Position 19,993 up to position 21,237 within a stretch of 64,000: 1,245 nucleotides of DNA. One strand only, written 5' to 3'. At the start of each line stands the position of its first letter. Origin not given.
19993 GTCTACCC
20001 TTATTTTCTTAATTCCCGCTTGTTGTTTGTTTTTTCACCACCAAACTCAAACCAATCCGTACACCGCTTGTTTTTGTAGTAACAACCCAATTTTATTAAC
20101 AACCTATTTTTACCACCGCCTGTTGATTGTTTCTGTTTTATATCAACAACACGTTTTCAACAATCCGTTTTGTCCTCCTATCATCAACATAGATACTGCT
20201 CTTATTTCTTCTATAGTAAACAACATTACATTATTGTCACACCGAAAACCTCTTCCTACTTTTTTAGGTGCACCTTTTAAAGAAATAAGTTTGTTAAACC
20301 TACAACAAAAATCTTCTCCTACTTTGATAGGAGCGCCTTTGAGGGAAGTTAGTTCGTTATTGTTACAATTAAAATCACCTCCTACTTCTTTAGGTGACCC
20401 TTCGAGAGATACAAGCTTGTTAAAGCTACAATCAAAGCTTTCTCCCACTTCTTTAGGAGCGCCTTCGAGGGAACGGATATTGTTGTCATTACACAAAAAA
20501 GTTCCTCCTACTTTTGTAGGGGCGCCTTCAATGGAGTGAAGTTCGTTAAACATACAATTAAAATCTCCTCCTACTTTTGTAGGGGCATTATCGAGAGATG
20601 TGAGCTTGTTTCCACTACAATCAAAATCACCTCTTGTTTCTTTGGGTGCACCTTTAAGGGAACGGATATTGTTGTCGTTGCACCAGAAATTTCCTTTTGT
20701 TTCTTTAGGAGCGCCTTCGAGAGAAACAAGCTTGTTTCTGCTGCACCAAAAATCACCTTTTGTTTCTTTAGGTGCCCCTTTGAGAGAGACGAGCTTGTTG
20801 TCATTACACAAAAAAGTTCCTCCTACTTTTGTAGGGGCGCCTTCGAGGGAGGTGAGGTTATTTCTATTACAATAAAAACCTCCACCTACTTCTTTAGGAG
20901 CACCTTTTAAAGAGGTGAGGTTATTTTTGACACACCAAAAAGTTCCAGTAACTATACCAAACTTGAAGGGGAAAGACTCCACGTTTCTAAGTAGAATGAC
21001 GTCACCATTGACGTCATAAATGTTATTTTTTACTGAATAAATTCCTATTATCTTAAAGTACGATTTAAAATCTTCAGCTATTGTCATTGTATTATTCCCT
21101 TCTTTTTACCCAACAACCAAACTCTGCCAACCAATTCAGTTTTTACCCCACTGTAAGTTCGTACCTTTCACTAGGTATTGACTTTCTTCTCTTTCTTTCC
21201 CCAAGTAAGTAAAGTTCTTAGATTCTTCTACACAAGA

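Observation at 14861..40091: Identical nucleotide modules recur in different LRR genes at different array positions (cassette shuffling or gene conversion)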

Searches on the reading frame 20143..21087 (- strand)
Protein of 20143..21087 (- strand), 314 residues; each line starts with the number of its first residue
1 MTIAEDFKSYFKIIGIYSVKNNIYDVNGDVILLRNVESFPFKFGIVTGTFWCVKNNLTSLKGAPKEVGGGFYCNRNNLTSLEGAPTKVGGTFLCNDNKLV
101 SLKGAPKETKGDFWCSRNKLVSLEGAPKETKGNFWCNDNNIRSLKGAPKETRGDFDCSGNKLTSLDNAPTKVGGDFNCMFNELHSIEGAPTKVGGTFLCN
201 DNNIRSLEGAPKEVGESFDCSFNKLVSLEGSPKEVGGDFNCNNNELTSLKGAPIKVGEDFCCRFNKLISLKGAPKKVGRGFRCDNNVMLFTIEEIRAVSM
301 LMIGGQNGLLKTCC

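Call 4: search_protein_families(library=pfam, proteins=[window:20143-21087:-], max_evalue=0.01)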
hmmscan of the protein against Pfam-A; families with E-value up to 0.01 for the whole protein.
window:20143-21087:- (314 aa): 1 family
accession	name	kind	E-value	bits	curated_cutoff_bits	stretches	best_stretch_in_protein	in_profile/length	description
PF16233.10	DUF4893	-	8.8e-06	25.9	36.2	0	231-290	51-116/169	Domain of unknown function (DUF4893)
